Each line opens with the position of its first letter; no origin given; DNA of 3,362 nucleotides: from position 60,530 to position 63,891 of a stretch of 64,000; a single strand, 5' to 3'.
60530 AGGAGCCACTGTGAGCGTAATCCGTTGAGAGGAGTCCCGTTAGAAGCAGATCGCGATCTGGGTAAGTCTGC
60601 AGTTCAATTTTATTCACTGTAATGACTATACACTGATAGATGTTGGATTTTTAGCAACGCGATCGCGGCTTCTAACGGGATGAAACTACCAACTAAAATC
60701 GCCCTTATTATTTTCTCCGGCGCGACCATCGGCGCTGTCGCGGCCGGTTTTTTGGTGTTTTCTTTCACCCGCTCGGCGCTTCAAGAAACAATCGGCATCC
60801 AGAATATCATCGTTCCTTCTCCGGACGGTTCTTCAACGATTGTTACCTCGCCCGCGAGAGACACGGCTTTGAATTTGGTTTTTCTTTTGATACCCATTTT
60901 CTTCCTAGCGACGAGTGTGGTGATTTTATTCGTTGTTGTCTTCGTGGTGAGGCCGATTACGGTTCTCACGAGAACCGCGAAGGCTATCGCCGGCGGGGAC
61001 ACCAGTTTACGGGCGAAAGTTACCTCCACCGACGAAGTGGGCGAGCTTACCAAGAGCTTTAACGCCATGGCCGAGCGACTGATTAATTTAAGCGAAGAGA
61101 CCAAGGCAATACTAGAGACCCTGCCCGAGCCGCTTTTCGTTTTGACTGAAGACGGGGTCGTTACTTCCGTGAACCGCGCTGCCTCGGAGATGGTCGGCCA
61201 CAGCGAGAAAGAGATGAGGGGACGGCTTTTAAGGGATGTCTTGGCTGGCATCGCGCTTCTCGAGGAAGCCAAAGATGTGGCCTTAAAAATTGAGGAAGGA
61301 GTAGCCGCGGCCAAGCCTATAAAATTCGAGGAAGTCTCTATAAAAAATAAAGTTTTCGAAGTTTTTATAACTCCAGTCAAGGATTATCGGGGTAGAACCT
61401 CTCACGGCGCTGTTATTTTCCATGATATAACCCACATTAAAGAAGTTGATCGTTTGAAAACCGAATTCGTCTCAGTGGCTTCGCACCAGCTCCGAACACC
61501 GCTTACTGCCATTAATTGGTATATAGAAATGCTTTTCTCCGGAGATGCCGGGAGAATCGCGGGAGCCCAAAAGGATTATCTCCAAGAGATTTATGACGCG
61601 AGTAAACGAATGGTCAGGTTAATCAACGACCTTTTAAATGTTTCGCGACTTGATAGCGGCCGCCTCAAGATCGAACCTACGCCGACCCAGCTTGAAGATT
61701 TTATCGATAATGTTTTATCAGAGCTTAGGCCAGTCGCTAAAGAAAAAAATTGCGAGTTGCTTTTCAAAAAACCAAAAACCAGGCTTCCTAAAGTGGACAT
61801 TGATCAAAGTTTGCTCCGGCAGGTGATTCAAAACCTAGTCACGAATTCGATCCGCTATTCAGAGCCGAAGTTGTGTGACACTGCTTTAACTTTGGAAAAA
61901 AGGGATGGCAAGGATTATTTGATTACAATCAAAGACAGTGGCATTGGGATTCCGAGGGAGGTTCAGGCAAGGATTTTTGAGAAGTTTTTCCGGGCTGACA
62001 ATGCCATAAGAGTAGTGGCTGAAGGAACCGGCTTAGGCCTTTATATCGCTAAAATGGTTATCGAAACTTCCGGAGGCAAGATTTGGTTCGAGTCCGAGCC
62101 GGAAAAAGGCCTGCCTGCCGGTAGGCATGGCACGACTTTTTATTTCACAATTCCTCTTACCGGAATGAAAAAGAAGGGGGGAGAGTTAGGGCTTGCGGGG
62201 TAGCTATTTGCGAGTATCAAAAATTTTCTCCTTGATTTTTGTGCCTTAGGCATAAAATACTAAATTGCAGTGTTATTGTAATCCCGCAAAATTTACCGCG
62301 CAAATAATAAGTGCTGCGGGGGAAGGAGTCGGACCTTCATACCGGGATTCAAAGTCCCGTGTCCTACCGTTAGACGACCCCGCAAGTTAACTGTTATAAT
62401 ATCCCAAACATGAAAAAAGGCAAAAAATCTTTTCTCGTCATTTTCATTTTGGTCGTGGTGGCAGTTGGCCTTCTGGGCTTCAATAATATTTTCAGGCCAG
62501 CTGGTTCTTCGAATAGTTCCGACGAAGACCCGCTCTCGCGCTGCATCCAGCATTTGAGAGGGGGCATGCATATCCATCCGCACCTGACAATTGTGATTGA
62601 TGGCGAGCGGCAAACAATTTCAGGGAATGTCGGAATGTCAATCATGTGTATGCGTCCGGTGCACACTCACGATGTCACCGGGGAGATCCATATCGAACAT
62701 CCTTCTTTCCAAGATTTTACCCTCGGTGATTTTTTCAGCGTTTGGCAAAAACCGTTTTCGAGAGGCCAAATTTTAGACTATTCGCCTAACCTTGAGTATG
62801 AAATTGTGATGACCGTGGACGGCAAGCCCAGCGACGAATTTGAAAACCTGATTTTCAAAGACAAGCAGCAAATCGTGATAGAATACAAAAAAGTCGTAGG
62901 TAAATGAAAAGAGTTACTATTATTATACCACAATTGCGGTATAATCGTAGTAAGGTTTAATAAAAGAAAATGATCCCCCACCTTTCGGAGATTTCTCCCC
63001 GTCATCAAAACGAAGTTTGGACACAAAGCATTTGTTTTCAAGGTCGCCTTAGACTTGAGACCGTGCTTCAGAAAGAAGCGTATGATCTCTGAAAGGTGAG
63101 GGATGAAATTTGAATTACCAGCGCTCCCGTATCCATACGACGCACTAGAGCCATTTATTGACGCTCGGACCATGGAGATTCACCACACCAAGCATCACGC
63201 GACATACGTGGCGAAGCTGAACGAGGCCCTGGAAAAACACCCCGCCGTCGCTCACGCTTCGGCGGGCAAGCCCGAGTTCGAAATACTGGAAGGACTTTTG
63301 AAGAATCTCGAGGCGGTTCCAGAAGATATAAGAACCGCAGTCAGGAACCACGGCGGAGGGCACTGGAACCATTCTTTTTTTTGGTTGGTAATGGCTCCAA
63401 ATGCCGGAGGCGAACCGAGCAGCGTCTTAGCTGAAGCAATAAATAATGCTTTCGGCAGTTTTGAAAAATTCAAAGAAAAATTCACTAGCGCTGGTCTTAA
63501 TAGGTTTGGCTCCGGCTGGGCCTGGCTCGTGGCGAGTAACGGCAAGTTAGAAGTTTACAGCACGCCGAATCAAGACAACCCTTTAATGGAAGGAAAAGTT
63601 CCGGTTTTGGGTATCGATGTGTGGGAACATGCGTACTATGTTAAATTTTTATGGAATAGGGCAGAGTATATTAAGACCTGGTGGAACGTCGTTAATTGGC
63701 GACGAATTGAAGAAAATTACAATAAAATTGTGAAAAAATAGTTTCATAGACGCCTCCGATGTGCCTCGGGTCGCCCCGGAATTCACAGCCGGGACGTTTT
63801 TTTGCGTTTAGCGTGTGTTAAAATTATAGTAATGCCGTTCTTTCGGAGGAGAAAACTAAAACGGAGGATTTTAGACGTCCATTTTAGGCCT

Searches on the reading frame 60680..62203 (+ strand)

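Call 73: search_protein_families(library=pfam, proteins=[window:60680-62203:+], max_evalue=0.001)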
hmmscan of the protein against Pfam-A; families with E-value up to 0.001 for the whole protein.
window:60680-62203:+ (507 aa): 8 families
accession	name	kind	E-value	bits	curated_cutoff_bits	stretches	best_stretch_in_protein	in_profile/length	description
PF02518.31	HATPase_c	-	1.7e-27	96.5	26.4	1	375-494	2-110/111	Histidine kinase-, DNA gyrase B-, and HSP90-like ATPase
PF00512.31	HisKA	-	2e-18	66.6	26.9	1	260-327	2-66/66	His Kinase A (phospho-acceptor) domain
PF00672.30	HAMP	-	2.3e-14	53.9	25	1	89-134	6-51/53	HAMP domain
PF08448.16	PAS_4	-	2.5e-12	47.4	23.1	1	145-251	1-106/110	PAS fold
PF00989.32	PAS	-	1.3e-11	45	22.6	1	140-250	2-113/113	PAS fold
PF13426.13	PAS_9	-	1.1e-08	35.7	27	1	149-252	1-103/103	PAS domain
PF13188.13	PAS_8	-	9.1e-08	32.2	21.8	1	142-196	4-55/65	PAS domain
PF24820.1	Diguanyl_cycl_sensor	-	0.00079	19.8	28.1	0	145-188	2-45/109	Diguanylate cyclase-like sensor domain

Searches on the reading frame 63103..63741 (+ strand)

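Call 73: search_protein_families(library=pfam, proteins=[window:63103-63741:+], max_evalue=0.001)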
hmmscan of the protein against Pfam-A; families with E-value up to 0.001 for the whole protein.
window:63103-63741:+ (212 aa): 2 families
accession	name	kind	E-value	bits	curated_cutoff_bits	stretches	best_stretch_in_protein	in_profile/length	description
PF02777.23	Sod_Fe_C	-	1.2e-40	138.1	20.9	1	106-204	2-101/102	Iron/manganese superoxide dismutases, C-terminal domain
PF00081.27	Sod_Fe_N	-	2.6e-29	102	27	1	2-97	1-81/82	Iron/manganese superoxide dismutases, alpha-hairpin domain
